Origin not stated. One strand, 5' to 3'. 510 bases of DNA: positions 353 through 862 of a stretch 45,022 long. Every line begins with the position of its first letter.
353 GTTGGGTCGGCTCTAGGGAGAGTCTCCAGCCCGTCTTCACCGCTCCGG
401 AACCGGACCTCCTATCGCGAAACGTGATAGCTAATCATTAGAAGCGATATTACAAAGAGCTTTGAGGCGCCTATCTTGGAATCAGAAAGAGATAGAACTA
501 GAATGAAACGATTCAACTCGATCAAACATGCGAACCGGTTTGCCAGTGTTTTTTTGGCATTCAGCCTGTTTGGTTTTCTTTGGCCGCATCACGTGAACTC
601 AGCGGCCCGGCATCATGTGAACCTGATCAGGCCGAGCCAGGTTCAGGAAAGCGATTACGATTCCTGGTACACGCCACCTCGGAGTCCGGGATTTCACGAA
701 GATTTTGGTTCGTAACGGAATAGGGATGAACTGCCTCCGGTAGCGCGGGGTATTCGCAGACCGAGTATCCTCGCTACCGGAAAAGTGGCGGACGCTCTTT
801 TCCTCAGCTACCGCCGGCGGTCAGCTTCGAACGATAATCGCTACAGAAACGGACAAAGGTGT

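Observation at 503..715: Unnamed small secreted peptide family, copy 1: (W/F)Y-x-P-x-RSPGF-x3-FGS C-terminus conserved through synonymous-only changes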

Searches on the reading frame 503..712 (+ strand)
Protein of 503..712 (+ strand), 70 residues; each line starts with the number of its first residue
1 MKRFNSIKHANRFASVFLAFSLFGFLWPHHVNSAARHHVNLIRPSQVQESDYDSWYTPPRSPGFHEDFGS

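Call 8: search_protein_families(library=pfam, proteins=[window:503-712:+], max_evalue=10)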
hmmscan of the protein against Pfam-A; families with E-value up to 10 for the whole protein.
window:503-712:+ (70 aa): 0 families

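Call 9: search_protein_families(library=ncbifam, proteins=[window:503-712:+], max_evalue=10)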
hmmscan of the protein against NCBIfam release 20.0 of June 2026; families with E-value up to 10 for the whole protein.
window:503-712:+ (70 aa): 0 families

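Call 12: find_homologous_proteins(query=window:503-712:+, max_evalue=10)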
Query window:503-712:+ (70 aa): 30 proteins with E <= 10 among 30 candidates.
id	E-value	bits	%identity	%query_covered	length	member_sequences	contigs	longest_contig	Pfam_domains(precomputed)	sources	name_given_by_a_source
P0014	6.0e-41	155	99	100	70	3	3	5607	-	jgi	jgi:hypothetical protein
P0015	6.1e-32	126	86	100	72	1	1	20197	-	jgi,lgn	jgi:hypothetical protein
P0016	4.8e-31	123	83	100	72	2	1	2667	-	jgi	jgi:hypothetical protein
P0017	3.3e-27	111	76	100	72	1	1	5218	-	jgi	jgi:hypothetical protein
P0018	2.1e-24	102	67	100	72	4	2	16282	-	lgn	-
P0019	5.1e-24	101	67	100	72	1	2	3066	-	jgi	jgi:hypothetical protein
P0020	9.7e-24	100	68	100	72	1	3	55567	-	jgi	jgi:hypothetical protein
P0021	8.9e-22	94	66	100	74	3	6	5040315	-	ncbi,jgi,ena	jgi:hypothetical protein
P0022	2.4e-20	90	65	100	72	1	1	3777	-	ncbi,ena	-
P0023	5.8e-20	88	61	100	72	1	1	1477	-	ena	-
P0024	1.2e-19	87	63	100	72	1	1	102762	-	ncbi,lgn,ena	ncbi:MAG: hypothetical protein WB586_06485 [Chthoniobacterales bacterium]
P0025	1.4e-19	87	60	100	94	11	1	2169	-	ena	-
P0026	7.6e-19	85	64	100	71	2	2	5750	-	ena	-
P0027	2.1e-18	83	61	100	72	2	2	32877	-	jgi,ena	-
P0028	3.8e-18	83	61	100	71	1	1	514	-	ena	-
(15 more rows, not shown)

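Call 17: find_encoding_contigs(protein=P0021, flank=10000, max_places=4)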
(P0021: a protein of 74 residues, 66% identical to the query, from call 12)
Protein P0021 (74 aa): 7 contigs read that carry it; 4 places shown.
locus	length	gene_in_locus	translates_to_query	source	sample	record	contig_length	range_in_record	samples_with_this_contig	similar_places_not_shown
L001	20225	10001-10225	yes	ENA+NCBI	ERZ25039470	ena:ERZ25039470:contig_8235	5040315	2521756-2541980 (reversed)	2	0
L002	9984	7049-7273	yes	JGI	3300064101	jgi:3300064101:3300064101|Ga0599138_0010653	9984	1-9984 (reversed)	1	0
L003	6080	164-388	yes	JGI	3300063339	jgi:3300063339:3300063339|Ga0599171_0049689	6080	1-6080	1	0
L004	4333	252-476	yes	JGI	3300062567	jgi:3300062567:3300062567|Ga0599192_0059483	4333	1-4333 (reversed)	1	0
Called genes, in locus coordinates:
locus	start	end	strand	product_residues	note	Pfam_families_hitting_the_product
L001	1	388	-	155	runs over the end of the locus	PF00903:Glyoxalase, PF18029:Glyoxalase_6 (weak), PF22656:At5g48480-like_N (weak)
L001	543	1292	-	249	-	PF05988:DUF899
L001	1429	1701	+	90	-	-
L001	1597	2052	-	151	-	PF07681:DoxX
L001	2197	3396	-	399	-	PF04542:Sigma70_r2, PF08281:Sigma70_r4_2, PF20239:DUF6596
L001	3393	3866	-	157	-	PF03795:YCII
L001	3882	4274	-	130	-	PF03795:YCII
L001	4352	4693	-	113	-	PF12680:SnoaL_2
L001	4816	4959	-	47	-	-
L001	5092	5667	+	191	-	PF00574:CLP_protease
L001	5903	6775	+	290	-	-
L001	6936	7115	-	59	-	-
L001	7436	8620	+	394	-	PF13884:Peptidase_S74 (weak)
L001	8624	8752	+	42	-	-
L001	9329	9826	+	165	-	PF06445:GyrI-like, PF14526:Cass2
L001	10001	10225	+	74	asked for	-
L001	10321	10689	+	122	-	PF03713:DUF305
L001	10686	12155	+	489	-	PF21783:YNCE (faint), PF25174:Beta-prop_THOC3 (weak), PF02239:Cytochrom_D1 (faint), PF10282:Lactonase (weak)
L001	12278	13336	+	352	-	PF03069:FmdA_AmdA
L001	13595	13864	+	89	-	-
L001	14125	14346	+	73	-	-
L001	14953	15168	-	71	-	PF09722:Xre_MbcA_ParS_C (weak)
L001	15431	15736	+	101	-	-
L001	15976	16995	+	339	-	PF00248:Aldo_ket_red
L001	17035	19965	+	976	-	PF01565:FAD_binding_4, PF02913:FAD-oxidase_C, PF13183:Fer4_8 (weak), PF13534:Fer4_17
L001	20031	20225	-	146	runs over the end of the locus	PF01047:MarR, PF12802:MarR_2 (weak), PF13412:HTH_24 (weak), PF13545:HTH_Crp_2 (weak)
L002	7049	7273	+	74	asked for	-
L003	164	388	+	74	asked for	-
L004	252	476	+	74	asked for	-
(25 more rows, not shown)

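Call 21: find_encoding_contigs(protein=P0020, flank=10000, max_places=3)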
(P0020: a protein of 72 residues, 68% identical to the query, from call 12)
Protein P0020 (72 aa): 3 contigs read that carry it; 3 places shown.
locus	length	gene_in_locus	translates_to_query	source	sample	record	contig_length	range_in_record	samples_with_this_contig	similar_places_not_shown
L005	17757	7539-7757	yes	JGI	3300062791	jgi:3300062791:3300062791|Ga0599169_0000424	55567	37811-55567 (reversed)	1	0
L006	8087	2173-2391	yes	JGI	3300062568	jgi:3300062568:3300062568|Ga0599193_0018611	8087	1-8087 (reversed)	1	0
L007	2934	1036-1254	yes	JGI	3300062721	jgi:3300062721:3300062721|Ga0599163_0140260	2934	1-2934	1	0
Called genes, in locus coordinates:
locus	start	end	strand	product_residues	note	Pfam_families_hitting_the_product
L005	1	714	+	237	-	?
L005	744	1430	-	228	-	-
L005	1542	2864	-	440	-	PF04542:Sigma70_r2, PF08281:Sigma70_r4_2 (weak), PF20239:DUF6596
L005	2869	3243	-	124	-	PF03795:YCII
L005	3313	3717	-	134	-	PF03795:YCII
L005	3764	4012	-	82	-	-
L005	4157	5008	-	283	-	PF05988:DUF899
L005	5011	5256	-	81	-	-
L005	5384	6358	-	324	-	PF00248:Aldo_ket_red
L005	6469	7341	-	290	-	PF05368:NmrA, PF13460:NAD_binding_10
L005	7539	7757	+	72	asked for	-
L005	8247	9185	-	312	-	PF00126:HTH_1, PF13556:HTH_30 (faint), PF03466:LysR_substrate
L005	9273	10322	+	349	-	PF03601:Cons_hypoth698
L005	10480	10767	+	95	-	-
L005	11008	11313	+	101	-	-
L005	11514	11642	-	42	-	PF09411:PagL (weak)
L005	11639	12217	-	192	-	-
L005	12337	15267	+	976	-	PF01565:FAD_binding_4, PF02913:FAD-oxidase_C, PF13183:Fer4_8 (weak), PF13534:Fer4_17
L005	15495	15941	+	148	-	PF00072:Response_reg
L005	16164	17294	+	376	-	PF12833:HTH_18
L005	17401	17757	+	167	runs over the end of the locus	-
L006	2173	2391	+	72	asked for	-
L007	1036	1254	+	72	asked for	-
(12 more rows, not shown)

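Call 23: search_protein_representatives(alignment_id=A1)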
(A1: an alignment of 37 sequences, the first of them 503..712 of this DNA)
Query: 37 sequences, 72 profile positions. Proteins with E-value up to 0.001 (for the whole library): 97; up to 1e-10: 36; up to 1e-30: 1. The best 97 are listed.
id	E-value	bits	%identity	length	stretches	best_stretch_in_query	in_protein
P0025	4.7e-34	132.8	-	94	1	1-72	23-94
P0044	1.2e-25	105.9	-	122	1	1-72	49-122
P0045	6.5e-25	103.5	-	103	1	1-72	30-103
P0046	6.7e-24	100.3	-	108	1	4-72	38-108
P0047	9.1e-23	96.6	-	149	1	2-72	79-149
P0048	1.7e-20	89.3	-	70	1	1-69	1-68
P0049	1.1e-19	86.7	-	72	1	1-72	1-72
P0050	5.2e-19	84.6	-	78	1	2-72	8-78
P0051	6.2e-19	84.3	-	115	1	1-59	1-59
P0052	1.5e-18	83.1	-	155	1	2-72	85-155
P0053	3.8e-18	81.8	-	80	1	2-72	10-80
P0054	6.9e-18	81.0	-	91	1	10-63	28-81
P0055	1.1e-17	80.4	-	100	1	2-72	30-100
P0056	1.9e-17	79.6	-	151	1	2-72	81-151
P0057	5.9e-17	78.0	-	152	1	5-72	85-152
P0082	8.0e-10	55.1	-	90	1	1-48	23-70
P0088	1.3e-08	51.2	-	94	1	7-58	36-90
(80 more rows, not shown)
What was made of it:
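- The profile search finds 97 clusters at 50% identity (call 23).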

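Call 26: find_related_loci(query=A1, collection=genome_contigs, flank=10000)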
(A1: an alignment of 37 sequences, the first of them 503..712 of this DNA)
Query A1 (70 aa) in genome_contigs; peptide patterns used: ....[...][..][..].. (x = any residue, [..] = any of these).
24 stretches matched a pattern; 9 encode a relative of the query (tblastn E <= 1e-3); 9 distinct loci.
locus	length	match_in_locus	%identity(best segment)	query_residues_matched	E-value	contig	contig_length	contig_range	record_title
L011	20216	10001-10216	72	1-70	2e-30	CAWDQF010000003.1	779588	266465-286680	MAG: uncultured Verrucomicrobiae bacterium isolate MFD03346.bin.1.148 genome assembly, contig: contig_19974, whole genom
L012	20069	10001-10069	65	48-70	2e-7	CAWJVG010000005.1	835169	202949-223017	MAG: uncultured Verrucomicrobiae bacterium isolate MFD00964.bin.2.259 genome assembly, contig: contig_10553, whole genom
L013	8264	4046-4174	49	29-70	4e-7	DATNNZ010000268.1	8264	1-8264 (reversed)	MAG TPA_asm: Chthoniobacterales bacterium isolate SMAG_U11518 k141_742887, whole genome shotgun sequence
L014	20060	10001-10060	75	51-70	2e-6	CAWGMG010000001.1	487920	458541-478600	MAG: uncultured Verrucomicrobiae bacterium isolate MFD01213.bin.2.156 genome assembly, contig: contig_100, whole genome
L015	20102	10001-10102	56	41-70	2e-6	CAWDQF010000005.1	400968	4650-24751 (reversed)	MAG: uncultured Verrucomicrobiae bacterium isolate MFD03346.bin.1.148 genome assembly, contig: contig_2454, whole genome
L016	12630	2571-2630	70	51-70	2e-6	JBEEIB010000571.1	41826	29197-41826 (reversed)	MAG: Verrucomicrobiota bacterium isolate BP_749 scaffold_2092796, whole genome shotgun sequence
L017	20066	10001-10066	64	48-69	5e-6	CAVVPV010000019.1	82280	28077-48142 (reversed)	MAG: uncultured Verrucomicrobiae bacterium isolate MFD02579.bin.2.20 genome assembly, contig: contig_32452, whole genome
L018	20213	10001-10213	41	12-70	1e-5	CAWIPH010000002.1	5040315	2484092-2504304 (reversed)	MAG: uncultured Verrucomicrobiae bacterium isolate MFD00964.bin.1.196 genome assembly, contig: contig_8235, whole genome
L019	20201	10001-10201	31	4-69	2e-5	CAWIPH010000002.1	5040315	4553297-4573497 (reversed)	MAG: uncultured Verrucomicrobiae bacterium isolate MFD00964.bin.1.196 genome assembly, contig: contig_8235, whole genome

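Call 30: search_protein_families(library=pfam, proteins=[L011:9200-9754:+, L011:10607-10978:-, L011:11066-11923:+, L012:8827-9612:-, L012:11070-13280:+, L015:8388-9617:-, L015:10159-10533:-, L015:11022-12428:-, L015:14730-15122:-, L015:16059-17828:+], max_evalue=0.001)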
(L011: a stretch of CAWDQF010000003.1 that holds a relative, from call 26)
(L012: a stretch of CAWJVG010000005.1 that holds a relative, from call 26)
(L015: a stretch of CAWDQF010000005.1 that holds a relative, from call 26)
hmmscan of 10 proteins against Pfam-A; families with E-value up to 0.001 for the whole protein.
L011:9200-9754:+ (184 aa): 2 families
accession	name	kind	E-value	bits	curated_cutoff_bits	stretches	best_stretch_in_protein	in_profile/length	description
PF07883.17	Cupin_2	-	1.4e-12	47.6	27.2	1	56-118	4-62/70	Cupin domain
PF12973.13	Cupin_7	-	0.00092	19.4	27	0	43-96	26-79/105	ChrR Cupin-like domain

L011:10607-10978:- (123 aa): 0 families

L011:11066-11923:+ (285 aa): 3 families
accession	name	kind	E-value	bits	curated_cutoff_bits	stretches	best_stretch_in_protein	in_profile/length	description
PF06580.19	His_kinase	-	1.8e-22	79.8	25.2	1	65-144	1-81/81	Histidine kinase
PF02518.31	HATPase_c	-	2e-12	48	26.4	1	164-262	6-110/111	Histidine kinase-, DNA gyrase B-, and HSP90-like ATPase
PF13581.12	HATPase_c_2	-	3.4e-05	24.3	27.4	0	168-210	40-82/127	Histidine kinase-like ATPase domain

L012:8827-9612:- (261 aa): 0 families

L012:11070-13280:+ (736 aa): 5 families
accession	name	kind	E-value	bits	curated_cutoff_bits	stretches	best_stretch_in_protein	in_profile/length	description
PF17941.7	PP_kinase_C_1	-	1.2e-73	246.6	25.7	1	352-515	1-164/167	Polyphosphate kinase C-terminal domain 1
PF13090.12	PP_kinase_C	-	1.6e-66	223.5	25.8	1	525-689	2-166/172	Polyphosphate kinase C-terminal domain 2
PF02503.22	PP_kinase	-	1.3e-56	191.6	31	1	147-323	2-181/183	Polyphosphate kinase middle domain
PF13089.11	PP_kinase_N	-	6.1e-39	133.1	23.8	1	32-137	1-106/107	Polyphosphate kinase N-terminal domain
PF13091.12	PLDc_2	-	1e-09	38.8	27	1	558-666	16-132/132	PLD-like domain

L015:8388-9617:- (409 aa): 1 family
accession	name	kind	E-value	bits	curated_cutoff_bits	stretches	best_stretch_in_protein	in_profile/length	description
PF13668.12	Ferritin_2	-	4.5e-06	27.3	24.7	1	73-300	1-133/138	Ferritin-like domain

L015:10159-10533:- (124 aa): 0 families

L015:11022-12428:- (468 aa): 1 family
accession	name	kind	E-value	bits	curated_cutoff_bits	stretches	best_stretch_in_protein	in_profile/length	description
PF07274.17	DUF1440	-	1.5e-08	35.2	34.7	1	326-413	50-133/135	Protein of unknown function (DUF1440)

L015:14730-15122:- (130 aa): 0 families

L015:16059-17828:+ (589 aa): 3 families
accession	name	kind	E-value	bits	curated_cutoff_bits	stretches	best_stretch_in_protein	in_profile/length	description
PF05977.19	MFS_3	-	2e-118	396.5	27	1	35-558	1-522/524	Transmembrane secretion effector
PF07690.21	MFS_1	-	1.7e-30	106.6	33.4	1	49-394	1-346/347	Major Facilitator Superfamily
PF13347.12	MFS_2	-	4.4e-05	22.6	27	1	40-171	220-348/427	MFS/sugar transport protein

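Call 31: search_protein_families(library=pfam, proteins=[L017:8743-9522:+, L017:10403-11671:-, L017:7094-8374:-, L019:9119-9703:-, L019:8658-9122:-, L019:10564-11103:+, L019:11435-12370:+, L019:7426-8358:-, L012:8068-8739:+, L012:10695-10994:-], max_evalue=0.001)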
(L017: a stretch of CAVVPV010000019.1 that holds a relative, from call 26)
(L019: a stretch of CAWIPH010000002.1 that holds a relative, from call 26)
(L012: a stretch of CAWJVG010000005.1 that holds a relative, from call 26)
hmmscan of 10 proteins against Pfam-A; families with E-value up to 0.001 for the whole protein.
L017:8743-9522:+ (259 aa): 1 family
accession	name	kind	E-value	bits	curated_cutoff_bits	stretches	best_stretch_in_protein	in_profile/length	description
PF13490.11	zf-HC2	-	4.9e-08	33.3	22.2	1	3-37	1-35/35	Putative zinc-finger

L017:10403-11671:- (422 aa): 2 families
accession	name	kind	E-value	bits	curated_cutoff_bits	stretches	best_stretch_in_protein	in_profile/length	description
PF05977.19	MFS_3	-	2.8e-35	122.2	27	1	21-416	9-398/524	Transmembrane secretion effector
PF07690.21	MFS_1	-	6.3e-31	108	33.4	1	28-377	2-346/347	Major Facilitator Superfamily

L017:7094-8374:- (426 aa): 1 family
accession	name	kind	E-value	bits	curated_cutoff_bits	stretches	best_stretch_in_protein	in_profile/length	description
PF00149.33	Metallophos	-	6.3e-13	50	21.5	1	169-360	2-190/191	Calcineurin-like phosphoesterase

L019:9119-9703:- (194 aa): 0 families

L019:8658-9122:- (154 aa): 1 family
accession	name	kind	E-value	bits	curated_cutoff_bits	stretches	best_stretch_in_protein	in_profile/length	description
PF13620.12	CarboxypepD_reg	-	0.00096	19.9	32.3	0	43-84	2-44/82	Carboxypeptidase regulatory-like domain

L019:10564-11103:+ (179 aa): 1 family
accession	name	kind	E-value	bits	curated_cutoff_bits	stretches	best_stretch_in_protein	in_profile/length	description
PF12883.13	DUF3828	-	1.4e-14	54.9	26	1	53-169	2-122/125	Protein of unknown function (DUF3828)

L019:11435-12370:+ (311 aa): 1 family
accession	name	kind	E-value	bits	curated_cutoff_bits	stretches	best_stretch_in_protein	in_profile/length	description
PF14023.12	Bestrophin-like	-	5.6e-63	213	32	1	23-250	2-230/232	Bestrophin-like domain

L019:7426-8358:- (310 aa): 0 families

L012:8068-8739:+ (223 aa): 2 families
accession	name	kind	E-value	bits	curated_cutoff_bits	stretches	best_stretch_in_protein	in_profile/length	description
PF13472.12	Lipase_GDSL_2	-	2e-13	51.7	32.9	1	42-173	1-106/178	GDSL-like Lipase/Acylhydrolase family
PF00657.28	Lipase_GDSL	-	3.7e-06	27.7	23.6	1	40-178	1-134/208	GDSL-like Lipase/Acylhydrolase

L012:10695-10994:- (99 aa): 0 families

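Call 33: search_solved_structures(query=A1, max_evalue=10)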
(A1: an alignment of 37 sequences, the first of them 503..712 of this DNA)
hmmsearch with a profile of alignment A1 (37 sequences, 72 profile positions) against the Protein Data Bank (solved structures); distinct sequences matched with E-value up to 10: 2.
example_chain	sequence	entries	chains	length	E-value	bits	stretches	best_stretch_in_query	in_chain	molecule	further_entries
7x5t_A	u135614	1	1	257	0.76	13.5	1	29-65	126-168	Fiber-1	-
7b6d_E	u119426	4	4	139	1.3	12.8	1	4-67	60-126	Probable trafficking protein particle complex subunit 2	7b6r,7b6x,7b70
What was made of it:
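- Tried and rejected: PDB sequence search with the family profile: only noise, E 0.76 and above (call 33).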

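Call 54: search_protein_families(library=pfam, proteins=[L015:12425-14203:-], max_evalue=0.001)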
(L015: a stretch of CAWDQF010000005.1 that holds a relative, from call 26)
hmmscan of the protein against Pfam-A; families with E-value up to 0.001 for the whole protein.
L015:12425-14203:- (592 aa): 6 families
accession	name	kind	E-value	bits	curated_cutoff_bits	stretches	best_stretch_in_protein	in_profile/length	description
PF07992.20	Pyr_redox_2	-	2.7e-42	145.6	26.1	1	164-487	2-291/291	Pyridine nucleotide-disulphide oxidoreductase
PF00070.33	Pyr_redox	-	4.2e-10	40.4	22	1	323-402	2-67/82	Pyridine nucleotide-disulphide oxidoreductase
PF22366.1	NDH2_C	-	5.1e-09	36.6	27.7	1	511-570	2-62/62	NDH2 C-terminal domain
PF01266.30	DAO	-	1.2e-07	32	27.9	0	165-184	2-21/353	FAD dependent oxidoreductase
PF13454.12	NAD_binding_9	-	0.00048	20.6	21.8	0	166-196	1-30/155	FAD-NAD(P)-binding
PF04820.20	Trp_halogenase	-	0.00074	18.9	21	0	164-196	1-32/458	Tryptophan halogenase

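Call 55: predict_structure(alignment_id=A1)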
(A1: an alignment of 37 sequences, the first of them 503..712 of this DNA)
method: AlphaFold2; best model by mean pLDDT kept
length: 70 residues; sequences in the alignment: 37
mean_pLDDT: 59.6   pTM: 0.23
mean pLDDT of the five models: 59.6, 59.2, 58.0, 57.9, 57.0
residues with pLDDT >= 90: 0; 70-90: 11; 50-70: 51; < 50: 8
segments of 3 or more residues with pLDDT < 50: none
pLDDT, mean of each block of 10 residues (from residue 1): 59 71 62 52 52 62 60
secondary structure, 60 per line:
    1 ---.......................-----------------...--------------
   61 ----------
elements in order: H4-26
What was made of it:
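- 503..607 (+): Copy 1 predicted Sec signal peptide. The n-region is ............, the h-region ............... and the c-region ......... The inferred cleavage is after S-A-A. AlphaFold2 predicts a helix over residues 4-26 only (call 55).
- On Sec (signal peptidase I) exported protein: AlphaFold2 helix over residues 4-26 (call 55).
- AlphaFold2 predicts a helix over residues 4-26 and nothing else (call 55). The linker is disordered and resembles a pro-region (call 55). It is the only confidently helical part of the model (call 55).
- Tried and rejected: AlphaFold2 with the 37-sequence alignment: mean pLDDT 59.6, and only the signal helix is predicted (call 55).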

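Call 58: search_protein_families(library=pfam, proteins=[P0088, P0082], max_evalue=10)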
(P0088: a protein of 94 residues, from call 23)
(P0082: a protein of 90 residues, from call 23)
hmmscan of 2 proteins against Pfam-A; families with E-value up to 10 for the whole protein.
P0088 (94 aa): 0 families

P0082 (90 aa): 0 families
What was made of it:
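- Closest known: Bufferins: RiPP precursors that carry a Sec signal peptide and sit next to MNIO. Different: There is no Pfam hit (calls 8, 30, 31, 54, 58).
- Tried and rejected: Pfam and NCBIfam scans of both window proteins and of six relatives of other types: no family (calls 8, 9, 58).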

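Call 66: list_cluster_members(proteins=[window:503-712:+, window:20082-20339:+, P0012, P0021, P0022, P0150, P0216, P0221])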
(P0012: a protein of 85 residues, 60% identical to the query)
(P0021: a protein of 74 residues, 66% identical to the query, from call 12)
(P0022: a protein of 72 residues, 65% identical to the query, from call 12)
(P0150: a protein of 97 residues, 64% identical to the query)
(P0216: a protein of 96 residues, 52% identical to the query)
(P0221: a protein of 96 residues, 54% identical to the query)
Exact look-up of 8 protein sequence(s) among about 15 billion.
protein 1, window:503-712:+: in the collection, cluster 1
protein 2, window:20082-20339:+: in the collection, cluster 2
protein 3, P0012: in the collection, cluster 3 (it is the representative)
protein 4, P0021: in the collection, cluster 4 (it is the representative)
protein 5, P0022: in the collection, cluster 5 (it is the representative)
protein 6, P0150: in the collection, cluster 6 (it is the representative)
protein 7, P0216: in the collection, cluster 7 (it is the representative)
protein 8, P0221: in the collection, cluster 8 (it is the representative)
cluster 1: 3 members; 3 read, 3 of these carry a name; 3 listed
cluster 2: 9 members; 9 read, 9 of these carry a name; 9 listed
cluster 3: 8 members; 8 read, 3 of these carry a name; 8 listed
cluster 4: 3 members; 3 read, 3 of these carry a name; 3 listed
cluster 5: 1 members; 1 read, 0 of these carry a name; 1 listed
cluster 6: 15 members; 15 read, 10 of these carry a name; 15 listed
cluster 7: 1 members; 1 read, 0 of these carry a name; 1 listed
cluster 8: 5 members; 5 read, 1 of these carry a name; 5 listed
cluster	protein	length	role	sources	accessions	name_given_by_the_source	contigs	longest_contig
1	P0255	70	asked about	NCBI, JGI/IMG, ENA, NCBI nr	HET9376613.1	MAG TPA: hypothetical protein VFO40_16690 [Chthoniobacterales bacterium] | hypothetical protein [Chthoniobacterales bacterium]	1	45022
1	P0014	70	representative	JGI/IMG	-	hypothetical protein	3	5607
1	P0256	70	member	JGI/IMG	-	hypothetical protein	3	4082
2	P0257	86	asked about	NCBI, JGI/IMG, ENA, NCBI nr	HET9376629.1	MAG TPA: hypothetical protein VFO40_16770 [Chthoniobacterales bacterium] | hypothetical protein [Chthoniobacterales bacterium]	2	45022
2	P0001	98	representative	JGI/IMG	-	hypothetical protein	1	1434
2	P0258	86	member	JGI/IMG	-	hypothetical protein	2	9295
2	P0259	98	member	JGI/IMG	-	hypothetical protein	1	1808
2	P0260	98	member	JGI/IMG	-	hypothetical protein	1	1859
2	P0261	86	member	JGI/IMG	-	hypothetical protein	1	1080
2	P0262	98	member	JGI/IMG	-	hypothetical protein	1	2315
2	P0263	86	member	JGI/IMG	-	hypothetical protein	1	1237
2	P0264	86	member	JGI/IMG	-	hypothetical protein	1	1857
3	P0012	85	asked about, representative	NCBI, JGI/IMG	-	-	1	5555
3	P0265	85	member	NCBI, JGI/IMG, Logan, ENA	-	hypothetical protein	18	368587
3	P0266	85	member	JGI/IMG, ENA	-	hypothetical protein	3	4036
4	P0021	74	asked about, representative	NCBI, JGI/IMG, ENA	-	hypothetical protein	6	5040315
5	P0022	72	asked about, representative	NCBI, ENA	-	-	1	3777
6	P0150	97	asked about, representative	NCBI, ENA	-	-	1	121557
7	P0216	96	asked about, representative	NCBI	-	-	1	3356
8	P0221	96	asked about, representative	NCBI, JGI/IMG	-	-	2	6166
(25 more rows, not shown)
